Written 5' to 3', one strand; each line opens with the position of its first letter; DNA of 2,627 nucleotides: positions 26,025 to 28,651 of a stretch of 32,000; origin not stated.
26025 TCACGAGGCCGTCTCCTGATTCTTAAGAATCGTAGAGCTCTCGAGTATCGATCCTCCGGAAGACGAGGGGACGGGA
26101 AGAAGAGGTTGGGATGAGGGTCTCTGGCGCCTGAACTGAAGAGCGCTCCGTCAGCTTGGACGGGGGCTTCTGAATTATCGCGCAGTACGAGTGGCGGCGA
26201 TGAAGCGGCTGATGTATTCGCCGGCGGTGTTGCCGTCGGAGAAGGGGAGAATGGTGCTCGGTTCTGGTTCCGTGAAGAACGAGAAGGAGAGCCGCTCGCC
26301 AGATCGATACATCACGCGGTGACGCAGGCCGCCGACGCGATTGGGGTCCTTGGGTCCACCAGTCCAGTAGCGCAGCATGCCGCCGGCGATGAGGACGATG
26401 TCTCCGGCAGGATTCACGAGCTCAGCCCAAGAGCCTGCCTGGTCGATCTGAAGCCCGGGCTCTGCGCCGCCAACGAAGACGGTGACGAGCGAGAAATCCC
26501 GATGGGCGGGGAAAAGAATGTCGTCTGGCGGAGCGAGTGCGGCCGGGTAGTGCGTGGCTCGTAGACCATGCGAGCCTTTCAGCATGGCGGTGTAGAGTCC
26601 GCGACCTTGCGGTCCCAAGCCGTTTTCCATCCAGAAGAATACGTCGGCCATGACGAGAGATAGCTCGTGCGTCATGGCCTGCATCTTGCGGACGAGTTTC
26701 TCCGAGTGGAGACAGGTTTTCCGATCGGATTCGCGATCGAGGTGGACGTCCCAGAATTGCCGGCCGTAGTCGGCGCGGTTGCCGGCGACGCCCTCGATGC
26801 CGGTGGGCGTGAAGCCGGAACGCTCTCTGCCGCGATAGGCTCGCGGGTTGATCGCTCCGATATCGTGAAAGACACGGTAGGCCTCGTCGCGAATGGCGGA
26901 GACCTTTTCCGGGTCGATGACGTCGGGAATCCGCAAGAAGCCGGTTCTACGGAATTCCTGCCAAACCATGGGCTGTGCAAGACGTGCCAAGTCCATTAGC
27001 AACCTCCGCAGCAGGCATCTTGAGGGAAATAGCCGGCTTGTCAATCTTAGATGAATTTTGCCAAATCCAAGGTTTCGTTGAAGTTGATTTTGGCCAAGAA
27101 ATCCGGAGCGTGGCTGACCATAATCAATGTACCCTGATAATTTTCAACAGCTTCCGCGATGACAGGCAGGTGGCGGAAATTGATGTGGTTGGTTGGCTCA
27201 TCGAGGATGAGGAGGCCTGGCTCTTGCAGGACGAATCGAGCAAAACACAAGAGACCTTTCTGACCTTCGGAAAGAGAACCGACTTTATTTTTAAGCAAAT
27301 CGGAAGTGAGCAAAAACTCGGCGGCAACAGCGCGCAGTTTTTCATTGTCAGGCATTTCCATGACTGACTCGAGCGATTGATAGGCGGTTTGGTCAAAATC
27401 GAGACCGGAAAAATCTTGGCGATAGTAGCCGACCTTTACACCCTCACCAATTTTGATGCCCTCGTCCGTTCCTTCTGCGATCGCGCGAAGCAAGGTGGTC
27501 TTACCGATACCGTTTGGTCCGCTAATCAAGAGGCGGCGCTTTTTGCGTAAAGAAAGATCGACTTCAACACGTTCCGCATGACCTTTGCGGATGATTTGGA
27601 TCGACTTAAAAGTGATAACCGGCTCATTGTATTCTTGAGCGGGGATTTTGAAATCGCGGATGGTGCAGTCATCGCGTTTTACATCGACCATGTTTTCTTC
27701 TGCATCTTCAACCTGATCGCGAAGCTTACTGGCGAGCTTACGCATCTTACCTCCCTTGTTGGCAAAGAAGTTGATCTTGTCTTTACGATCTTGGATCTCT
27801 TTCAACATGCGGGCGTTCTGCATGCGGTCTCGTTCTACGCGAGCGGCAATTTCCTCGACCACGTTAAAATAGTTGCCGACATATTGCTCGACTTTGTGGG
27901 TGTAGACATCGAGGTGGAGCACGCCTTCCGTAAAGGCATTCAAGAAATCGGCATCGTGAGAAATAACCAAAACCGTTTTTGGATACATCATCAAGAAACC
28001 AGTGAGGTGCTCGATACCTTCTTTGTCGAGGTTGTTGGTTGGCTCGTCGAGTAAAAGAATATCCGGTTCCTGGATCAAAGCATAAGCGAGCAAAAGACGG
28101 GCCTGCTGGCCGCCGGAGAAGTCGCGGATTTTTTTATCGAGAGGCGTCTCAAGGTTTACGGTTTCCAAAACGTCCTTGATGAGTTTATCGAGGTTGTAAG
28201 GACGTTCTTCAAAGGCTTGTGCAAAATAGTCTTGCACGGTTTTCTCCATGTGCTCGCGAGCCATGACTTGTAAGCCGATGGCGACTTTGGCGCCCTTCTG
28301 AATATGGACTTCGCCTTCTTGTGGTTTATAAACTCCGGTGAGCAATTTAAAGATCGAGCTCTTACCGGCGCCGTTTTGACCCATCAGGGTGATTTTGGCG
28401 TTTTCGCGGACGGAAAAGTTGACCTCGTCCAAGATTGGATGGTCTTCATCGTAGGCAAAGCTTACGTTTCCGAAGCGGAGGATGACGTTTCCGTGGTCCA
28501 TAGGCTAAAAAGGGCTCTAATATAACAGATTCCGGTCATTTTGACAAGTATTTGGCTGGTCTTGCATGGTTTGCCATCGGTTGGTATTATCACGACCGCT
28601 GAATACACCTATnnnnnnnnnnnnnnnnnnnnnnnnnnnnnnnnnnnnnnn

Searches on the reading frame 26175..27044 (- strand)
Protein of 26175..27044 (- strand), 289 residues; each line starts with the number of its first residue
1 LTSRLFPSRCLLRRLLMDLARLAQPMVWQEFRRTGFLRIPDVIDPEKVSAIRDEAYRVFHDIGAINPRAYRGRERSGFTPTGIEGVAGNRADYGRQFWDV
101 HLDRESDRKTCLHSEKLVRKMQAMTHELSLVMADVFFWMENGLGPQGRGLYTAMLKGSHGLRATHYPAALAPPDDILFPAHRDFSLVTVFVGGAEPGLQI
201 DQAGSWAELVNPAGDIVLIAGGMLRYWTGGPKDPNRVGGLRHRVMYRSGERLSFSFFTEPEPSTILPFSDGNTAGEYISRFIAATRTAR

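Call 71: search_protein_families(library=pfam, proteins=[window:26175-27044:-], max_evalue=0.0001)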
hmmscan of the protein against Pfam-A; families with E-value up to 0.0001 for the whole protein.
window:26175-27044:- (289 aa): 1 family
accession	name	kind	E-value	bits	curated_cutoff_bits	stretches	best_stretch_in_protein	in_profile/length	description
PF03171.26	2OG-FeII_Oxy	-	6.4e-09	36.5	23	1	161-260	5-101/101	2OG-Fe(II) oxygenase superfamily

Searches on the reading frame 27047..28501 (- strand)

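Call 71: search_protein_families(library=pfam, proteins=[window:27047-28501:-], max_evalue=0.0001)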
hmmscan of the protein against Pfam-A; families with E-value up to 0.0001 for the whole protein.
window:27047-28501:- (484 aa): 12 families
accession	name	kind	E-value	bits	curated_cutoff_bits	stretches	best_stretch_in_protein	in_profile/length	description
PF00005.33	ABC_tran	-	3e-47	161.1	25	2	24-156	1-137/137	ABC transporter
PF13304.12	AAA_21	-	6.8e-16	59.6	27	0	406-466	234-300/304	AAA domain, putative AbiEii toxin, Type IV TA system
PF02463.25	SMC_N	-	4e-09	36.7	40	0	127-190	136-205/220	RecF/RecN/SMC N terminal domain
PF13476.12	AAA_23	-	1.9e-08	35.6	27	0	313-342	14-40/201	AAA domain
PF13555.12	AAA_29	-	5.6e-08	32.9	27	0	300-342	3-43/61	P-loop containing region of AAA domain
PF13401.12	AAA_22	-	8.1e-07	29.8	27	0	321-403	5-61/130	AAA domain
PF03193.22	RsgA_GTPase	-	2.3e-06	28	30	0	24-66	97-138/174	RsgA GTPase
PF20720.3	nSTAND3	-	3.1e-06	27.4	27.2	0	318-342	14-38/155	Novel STAND NTPase 3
PF00004.35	AAA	-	8.4e-06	26.7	21.2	0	324-345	1-22/131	ATPase family associated with various cellular activities (AAA)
PF13191.12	AAA_16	-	3e-05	25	32.6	0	322-343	25-46/167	AAA ATPase domain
PF13514.12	AAA_27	-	7.2e-05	22.9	22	0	298-342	3-47/206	AAA domain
PF13175.12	AAA_15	-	8.9e-05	22.7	32.1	0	321-341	24-43/374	AAA ATPase domain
